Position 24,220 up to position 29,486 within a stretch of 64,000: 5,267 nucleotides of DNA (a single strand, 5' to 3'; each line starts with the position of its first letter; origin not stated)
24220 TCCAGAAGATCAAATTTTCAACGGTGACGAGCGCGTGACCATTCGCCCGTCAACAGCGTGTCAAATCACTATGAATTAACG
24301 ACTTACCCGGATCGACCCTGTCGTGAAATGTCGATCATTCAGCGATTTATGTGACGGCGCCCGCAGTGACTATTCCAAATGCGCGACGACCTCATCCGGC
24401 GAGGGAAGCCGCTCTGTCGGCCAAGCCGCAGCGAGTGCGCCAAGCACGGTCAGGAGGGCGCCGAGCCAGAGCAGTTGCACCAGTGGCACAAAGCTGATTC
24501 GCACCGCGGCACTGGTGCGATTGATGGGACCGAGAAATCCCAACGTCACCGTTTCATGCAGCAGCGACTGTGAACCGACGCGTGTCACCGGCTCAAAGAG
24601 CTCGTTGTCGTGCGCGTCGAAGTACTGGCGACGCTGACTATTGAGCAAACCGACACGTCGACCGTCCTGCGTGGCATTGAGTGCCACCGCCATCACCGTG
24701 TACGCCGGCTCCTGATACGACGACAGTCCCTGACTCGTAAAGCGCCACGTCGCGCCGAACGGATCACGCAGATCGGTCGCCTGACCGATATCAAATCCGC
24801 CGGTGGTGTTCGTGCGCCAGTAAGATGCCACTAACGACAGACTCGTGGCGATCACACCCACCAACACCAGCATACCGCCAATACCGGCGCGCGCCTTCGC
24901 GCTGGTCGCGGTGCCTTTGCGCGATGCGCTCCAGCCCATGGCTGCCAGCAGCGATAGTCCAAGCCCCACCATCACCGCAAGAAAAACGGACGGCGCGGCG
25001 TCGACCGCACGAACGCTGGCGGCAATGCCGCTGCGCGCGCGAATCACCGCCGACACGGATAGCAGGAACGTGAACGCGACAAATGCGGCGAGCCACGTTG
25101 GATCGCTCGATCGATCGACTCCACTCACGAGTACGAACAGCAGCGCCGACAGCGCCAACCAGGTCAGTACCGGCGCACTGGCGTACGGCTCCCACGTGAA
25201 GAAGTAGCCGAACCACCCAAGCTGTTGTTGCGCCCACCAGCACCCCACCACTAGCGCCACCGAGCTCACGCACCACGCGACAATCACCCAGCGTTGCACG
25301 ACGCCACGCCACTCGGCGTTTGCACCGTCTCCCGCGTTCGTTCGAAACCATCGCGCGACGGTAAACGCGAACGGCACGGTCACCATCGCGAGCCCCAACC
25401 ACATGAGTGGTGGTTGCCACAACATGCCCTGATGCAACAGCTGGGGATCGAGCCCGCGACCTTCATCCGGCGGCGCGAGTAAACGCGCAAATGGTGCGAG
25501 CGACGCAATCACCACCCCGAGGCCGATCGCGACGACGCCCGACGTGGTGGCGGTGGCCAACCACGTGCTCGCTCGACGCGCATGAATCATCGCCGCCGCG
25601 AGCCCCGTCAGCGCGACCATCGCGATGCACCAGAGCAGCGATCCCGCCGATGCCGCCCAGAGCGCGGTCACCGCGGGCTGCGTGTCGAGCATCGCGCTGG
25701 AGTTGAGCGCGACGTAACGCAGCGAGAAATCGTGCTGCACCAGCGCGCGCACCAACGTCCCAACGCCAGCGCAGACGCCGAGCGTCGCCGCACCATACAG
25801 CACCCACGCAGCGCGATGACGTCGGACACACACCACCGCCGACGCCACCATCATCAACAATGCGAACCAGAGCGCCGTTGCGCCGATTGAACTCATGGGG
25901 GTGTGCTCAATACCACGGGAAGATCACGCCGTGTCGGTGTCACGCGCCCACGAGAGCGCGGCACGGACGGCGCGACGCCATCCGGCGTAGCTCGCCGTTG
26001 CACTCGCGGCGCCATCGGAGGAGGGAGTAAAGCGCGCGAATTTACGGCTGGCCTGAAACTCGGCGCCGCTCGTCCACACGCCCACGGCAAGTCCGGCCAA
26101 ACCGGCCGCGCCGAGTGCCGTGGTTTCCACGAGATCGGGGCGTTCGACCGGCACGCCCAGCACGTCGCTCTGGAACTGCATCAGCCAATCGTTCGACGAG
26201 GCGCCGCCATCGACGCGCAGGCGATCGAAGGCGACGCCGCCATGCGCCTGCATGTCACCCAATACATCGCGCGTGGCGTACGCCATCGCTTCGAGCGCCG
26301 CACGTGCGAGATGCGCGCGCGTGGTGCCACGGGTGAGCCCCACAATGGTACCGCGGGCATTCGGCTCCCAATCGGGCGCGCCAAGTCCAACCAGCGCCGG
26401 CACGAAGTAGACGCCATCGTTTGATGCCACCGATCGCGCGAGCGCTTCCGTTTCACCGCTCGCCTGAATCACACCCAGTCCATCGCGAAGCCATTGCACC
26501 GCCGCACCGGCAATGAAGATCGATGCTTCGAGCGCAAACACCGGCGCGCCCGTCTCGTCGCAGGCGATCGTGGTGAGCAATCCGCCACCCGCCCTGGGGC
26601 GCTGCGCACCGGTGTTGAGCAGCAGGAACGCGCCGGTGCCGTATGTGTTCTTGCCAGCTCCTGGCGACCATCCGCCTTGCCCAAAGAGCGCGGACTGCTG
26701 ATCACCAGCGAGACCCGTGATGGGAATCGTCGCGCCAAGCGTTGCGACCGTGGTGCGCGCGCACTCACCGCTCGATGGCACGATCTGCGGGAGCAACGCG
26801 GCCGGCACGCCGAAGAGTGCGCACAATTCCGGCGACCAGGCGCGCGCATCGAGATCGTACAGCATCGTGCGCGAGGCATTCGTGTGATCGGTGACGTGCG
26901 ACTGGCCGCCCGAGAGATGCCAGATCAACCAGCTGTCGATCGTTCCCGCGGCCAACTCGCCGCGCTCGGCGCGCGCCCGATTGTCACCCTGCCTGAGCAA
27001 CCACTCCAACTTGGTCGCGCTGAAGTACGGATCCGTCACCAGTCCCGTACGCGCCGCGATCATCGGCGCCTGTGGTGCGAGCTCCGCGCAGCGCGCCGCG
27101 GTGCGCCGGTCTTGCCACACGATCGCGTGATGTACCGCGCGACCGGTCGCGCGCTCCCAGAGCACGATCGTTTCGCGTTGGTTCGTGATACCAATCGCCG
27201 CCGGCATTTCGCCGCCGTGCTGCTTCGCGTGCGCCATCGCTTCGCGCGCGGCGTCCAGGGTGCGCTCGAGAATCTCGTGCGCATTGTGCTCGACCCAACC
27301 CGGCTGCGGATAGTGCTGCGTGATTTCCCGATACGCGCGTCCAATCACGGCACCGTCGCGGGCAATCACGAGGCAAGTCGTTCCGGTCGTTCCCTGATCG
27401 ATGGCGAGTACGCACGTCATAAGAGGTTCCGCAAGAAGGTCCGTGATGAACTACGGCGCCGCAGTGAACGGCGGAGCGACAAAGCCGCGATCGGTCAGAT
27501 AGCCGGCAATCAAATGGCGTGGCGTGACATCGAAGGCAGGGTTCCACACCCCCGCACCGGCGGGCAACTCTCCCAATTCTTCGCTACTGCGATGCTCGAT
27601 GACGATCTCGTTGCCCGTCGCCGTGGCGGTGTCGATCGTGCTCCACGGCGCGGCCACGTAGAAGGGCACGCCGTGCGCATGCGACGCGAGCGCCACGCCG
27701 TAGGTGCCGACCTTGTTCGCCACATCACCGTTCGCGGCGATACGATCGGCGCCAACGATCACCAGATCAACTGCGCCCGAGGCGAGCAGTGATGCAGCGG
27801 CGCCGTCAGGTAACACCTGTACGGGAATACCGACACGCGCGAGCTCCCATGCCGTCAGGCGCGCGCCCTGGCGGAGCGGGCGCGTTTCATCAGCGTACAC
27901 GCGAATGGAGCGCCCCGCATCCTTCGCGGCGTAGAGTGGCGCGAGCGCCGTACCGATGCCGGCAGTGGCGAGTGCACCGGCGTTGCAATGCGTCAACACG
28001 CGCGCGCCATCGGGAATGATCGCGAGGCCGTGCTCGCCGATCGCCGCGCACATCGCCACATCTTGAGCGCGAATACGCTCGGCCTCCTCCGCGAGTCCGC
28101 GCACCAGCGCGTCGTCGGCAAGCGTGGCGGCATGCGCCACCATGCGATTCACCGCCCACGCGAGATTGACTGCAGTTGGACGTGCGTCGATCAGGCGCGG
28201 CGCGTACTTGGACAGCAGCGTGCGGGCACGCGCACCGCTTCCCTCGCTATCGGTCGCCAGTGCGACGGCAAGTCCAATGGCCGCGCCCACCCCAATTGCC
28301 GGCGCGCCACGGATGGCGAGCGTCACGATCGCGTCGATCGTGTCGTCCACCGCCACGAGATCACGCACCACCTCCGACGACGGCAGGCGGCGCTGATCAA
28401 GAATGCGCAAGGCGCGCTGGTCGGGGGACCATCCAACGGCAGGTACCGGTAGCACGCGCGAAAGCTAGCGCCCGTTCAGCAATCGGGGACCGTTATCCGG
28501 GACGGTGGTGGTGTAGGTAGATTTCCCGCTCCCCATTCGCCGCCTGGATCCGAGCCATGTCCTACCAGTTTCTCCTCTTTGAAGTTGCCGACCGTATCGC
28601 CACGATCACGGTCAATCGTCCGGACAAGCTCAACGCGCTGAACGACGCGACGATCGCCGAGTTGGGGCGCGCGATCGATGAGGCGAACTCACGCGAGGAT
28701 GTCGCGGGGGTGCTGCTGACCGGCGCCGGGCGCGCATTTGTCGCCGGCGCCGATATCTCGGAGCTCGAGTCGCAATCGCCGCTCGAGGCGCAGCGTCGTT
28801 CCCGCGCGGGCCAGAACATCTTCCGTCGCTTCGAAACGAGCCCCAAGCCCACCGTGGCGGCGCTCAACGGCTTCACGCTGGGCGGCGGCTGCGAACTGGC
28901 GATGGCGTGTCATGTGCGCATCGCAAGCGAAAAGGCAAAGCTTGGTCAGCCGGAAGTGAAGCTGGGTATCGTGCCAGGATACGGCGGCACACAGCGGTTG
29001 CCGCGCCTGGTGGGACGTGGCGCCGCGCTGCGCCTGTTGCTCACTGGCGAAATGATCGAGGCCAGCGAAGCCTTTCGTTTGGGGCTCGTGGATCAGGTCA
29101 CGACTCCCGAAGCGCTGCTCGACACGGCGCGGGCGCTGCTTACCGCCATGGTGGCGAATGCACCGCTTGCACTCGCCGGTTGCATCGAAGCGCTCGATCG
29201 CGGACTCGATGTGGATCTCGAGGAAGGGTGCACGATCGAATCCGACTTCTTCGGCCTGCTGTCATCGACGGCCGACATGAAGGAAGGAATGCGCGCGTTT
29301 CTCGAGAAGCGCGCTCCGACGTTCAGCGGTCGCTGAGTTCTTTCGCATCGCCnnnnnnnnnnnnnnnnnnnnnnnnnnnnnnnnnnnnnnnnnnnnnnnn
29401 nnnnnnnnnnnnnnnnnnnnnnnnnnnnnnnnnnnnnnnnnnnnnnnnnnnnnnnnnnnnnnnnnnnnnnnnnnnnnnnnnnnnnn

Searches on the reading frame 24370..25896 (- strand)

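Call 27: search_protein_families(library=pfam, proteins=[window:24370-25896:-], max_evalue=0.00001)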
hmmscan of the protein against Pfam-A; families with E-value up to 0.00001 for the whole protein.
window:24370-25896:- (508 aa): 2 families
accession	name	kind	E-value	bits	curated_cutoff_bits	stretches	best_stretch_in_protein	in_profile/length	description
PF16327.10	CcmF_C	-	3.6e-11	43.3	28.7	1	264-491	100-320/323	Cytochrome c-type biogenesis protein CcmF C-terminal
PF01578.25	Cytochrom_C_asm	-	5.1e-11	43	29.9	1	86-280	8-197/212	Cytochrome C assembly protein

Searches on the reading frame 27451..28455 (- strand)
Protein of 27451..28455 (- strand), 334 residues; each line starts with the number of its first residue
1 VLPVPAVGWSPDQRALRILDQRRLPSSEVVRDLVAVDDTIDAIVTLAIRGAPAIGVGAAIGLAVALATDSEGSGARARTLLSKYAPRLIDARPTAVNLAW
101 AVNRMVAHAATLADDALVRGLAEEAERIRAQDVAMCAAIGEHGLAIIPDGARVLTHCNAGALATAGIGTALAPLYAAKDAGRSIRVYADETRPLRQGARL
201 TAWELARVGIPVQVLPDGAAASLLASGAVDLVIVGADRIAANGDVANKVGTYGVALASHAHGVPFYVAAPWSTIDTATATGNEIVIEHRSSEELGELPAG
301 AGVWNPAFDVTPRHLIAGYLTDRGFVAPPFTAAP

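Call 27: search_protein_families(library=pfam, proteins=[window:27451-28455:-], max_evalue=0.00001)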
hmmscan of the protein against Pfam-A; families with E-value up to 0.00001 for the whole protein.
window:27451-28455:- (334 aa): 1 family
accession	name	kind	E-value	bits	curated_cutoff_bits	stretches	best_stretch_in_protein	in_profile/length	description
PF01008.23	IF-2B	-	2.5e-72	243.9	22.4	1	48-328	2-280/280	Initiation factor 2 subunit family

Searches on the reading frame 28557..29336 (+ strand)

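Call 27: search_protein_families(library=pfam, proteins=[window:28557-29336:+], max_evalue=0.00001)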
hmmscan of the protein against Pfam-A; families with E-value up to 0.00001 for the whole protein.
window:28557-29336:+ (259 aa): 2 families
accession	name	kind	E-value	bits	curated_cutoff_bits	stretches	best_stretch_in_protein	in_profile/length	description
PF00378.25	ECH_1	-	6.9e-66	222.6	27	1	12-258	4-250/251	Enoyl-CoA hydratase/isomerase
PF16113.10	ECH_2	-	1.4e-40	140.2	27.2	1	15-194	2-184/335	Enoyl-CoA hydratase/isomerase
